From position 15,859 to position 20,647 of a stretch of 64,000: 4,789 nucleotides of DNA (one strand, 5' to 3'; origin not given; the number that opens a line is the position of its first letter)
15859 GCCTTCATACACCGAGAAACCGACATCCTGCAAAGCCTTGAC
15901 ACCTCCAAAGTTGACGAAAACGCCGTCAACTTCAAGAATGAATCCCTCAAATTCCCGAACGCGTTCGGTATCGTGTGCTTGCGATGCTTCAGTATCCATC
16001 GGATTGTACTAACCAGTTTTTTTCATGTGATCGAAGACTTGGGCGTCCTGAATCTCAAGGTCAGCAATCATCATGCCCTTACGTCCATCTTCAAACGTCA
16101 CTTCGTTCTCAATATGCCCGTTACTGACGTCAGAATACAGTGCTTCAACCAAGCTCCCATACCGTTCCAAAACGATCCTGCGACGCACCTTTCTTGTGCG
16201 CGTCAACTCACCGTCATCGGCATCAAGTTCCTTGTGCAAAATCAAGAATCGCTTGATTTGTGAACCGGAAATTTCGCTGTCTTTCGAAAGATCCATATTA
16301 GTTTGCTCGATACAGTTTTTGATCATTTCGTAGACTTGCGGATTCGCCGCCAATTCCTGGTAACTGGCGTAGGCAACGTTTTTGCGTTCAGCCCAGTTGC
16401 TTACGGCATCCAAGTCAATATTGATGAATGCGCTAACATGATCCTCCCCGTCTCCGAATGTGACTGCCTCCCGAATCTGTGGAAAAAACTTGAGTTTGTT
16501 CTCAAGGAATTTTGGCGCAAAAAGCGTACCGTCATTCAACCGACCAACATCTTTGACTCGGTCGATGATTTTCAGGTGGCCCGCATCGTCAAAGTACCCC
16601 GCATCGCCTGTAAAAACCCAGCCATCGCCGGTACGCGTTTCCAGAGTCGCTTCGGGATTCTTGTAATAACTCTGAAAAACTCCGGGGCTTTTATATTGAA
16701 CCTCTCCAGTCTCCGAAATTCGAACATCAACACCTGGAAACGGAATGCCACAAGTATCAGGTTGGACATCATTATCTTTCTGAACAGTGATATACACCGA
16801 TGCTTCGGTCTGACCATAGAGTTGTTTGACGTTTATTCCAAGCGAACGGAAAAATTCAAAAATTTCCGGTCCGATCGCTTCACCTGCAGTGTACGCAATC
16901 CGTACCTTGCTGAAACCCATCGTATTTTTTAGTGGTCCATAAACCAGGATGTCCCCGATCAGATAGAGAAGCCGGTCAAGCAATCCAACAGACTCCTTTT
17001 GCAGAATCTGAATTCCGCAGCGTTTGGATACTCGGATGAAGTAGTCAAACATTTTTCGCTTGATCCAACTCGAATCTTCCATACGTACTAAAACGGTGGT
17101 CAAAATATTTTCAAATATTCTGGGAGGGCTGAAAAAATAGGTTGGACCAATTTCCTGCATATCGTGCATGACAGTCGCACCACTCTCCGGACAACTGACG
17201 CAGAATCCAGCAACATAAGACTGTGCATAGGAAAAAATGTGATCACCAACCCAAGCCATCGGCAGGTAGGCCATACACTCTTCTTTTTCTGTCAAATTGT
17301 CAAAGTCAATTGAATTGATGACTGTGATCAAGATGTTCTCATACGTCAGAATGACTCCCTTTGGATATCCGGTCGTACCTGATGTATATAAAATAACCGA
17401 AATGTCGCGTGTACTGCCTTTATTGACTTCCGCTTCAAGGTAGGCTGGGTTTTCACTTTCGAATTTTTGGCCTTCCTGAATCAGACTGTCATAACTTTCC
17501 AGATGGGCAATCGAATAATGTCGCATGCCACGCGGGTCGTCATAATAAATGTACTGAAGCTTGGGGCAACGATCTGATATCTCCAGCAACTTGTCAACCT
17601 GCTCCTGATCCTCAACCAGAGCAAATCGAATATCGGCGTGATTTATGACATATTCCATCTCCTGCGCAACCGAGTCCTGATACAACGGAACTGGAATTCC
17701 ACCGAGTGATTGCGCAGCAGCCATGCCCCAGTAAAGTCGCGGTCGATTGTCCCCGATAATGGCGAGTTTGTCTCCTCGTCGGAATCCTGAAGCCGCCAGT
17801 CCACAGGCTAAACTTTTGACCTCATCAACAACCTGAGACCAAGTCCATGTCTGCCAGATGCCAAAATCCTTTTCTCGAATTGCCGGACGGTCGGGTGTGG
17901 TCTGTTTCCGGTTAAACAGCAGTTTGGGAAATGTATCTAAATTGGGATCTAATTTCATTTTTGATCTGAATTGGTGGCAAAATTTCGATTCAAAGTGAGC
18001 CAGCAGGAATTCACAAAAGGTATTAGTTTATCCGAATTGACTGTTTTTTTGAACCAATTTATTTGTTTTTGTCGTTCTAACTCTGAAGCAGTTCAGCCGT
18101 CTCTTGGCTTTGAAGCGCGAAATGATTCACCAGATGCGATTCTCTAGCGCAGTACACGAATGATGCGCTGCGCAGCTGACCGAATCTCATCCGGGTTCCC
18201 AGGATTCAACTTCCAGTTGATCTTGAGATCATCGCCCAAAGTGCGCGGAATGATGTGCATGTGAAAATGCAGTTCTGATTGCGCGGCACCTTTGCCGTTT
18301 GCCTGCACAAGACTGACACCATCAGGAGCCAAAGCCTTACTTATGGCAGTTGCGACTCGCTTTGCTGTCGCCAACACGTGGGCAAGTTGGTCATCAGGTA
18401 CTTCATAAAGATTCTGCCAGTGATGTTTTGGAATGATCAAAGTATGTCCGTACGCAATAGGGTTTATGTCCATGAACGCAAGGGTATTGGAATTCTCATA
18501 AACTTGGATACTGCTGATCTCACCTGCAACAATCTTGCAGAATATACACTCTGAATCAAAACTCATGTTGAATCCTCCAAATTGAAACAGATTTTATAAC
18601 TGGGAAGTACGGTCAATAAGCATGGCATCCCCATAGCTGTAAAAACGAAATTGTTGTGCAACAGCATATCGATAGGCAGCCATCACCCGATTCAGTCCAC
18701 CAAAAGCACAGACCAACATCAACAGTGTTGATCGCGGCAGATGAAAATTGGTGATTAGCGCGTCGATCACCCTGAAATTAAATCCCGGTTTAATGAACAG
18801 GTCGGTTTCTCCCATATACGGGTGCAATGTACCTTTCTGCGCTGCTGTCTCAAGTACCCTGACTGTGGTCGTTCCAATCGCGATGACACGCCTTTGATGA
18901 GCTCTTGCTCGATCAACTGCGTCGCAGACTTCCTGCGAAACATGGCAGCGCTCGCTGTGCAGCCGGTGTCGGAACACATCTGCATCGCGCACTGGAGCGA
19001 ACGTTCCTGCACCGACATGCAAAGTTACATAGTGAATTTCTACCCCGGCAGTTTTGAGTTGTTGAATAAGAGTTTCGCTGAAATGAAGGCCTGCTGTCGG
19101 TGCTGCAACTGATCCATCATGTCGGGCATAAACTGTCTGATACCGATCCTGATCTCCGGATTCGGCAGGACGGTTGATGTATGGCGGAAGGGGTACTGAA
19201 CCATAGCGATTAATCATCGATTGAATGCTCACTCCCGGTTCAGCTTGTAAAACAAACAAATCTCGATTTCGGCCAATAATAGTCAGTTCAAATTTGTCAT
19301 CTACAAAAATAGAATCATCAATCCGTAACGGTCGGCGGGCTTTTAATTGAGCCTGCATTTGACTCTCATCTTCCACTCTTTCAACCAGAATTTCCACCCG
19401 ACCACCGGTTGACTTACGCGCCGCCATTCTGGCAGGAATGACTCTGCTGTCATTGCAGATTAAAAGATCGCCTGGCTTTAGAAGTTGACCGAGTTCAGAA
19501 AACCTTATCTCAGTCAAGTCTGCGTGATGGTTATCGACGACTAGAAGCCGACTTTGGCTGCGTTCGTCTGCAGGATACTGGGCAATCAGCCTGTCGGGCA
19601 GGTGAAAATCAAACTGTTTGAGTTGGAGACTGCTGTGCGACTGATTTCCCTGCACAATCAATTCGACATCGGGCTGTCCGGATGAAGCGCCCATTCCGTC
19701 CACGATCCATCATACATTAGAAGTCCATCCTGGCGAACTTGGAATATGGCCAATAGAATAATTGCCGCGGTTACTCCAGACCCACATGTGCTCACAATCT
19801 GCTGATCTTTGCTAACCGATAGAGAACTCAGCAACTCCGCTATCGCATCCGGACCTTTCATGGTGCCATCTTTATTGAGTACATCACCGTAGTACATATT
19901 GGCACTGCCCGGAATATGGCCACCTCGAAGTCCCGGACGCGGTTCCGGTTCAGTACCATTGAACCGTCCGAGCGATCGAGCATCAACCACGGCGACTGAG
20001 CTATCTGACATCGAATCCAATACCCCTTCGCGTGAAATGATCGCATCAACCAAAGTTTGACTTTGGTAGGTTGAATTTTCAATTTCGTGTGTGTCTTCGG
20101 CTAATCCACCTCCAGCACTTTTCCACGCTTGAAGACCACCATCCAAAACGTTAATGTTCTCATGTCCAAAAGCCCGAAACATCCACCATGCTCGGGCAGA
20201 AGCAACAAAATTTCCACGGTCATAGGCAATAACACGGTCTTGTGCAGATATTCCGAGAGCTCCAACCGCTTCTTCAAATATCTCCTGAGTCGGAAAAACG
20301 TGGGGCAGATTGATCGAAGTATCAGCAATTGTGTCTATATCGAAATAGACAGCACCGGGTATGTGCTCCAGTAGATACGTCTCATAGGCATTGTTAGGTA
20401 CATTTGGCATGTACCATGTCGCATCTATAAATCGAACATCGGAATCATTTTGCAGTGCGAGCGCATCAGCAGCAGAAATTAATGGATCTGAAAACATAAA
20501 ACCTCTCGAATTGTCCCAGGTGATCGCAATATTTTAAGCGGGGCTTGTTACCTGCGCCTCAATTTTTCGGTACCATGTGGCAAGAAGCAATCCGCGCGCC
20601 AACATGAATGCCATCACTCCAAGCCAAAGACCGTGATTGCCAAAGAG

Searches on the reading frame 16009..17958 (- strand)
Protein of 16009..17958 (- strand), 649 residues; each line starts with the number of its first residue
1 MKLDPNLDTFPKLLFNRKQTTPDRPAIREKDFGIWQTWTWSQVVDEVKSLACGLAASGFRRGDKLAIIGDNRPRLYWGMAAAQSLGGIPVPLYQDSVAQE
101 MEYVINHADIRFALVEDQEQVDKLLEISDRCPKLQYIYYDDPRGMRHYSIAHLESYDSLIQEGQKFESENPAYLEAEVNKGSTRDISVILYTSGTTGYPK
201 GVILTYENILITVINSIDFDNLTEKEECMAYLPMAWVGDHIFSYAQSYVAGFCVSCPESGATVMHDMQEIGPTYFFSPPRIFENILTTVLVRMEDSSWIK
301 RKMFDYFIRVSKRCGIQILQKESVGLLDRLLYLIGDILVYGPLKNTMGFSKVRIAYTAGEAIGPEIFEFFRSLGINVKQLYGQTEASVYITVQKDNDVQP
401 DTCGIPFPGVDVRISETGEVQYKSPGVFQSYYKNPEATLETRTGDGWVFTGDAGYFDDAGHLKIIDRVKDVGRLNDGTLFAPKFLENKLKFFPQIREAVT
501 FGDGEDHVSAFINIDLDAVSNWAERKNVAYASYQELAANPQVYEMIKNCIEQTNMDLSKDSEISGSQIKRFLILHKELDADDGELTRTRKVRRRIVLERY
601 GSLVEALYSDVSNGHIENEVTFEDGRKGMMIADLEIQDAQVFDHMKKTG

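Call 43: search_protein_families(library=pfam, proteins=[window:16009-17958:-], max_evalue=1e-8)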
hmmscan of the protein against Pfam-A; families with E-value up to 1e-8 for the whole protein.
window:16009-17958:- (649 aa): 1 family
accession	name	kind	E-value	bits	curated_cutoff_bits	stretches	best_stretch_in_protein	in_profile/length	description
PF00501.34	AMP-binding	-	3.2e-66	224.1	29.9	1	17-432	4-384/384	AMP-binding enzyme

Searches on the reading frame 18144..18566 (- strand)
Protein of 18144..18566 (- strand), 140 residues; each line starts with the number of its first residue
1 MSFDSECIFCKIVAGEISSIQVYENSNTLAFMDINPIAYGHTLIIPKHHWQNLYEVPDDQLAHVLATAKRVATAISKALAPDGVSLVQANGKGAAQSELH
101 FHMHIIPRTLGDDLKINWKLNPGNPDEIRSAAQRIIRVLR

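Call 43: search_protein_families(library=pfam, proteins=[window:18144-18566:-], max_evalue=1e-8)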
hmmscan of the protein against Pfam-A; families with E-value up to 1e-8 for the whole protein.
window:18144-18566:- (140 aa): 2 families
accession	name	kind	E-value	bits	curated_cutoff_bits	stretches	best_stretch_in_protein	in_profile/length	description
PF01230.28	HIT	-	1e-23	84.2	21.5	1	15-108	2-95/98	HIT domain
PF11969.13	DcpS_C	-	1.1e-13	52.1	24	1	6-107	1-101/114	Scavenger mRNA decapping enzyme C-term binding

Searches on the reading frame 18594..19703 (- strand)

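Call 43: search_protein_families(library=pfam, proteins=[window:18594-19703:-], max_evalue=1e-8)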
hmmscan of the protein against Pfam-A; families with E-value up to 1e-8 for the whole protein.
window:18594-19703:- (369 aa): 1 family
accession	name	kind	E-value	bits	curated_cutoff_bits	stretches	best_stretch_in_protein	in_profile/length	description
PF02547.20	Queuosine_synth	-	7.3e-126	420.1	25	1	28-363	1-322/322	Queuosine biosynthesis protein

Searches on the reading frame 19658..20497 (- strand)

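Call 43: search_protein_families(library=pfam, proteins=[window:19658-20497:-], max_evalue=1e-8)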
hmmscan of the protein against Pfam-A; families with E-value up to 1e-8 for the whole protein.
window:19658-20497:- (279 aa): 1 family
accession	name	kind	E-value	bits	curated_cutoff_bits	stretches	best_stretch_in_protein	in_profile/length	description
PF00581.25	Rhodanese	-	1.8e-24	86.6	22.2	2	8-127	1-101/102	Rhodanese-like domain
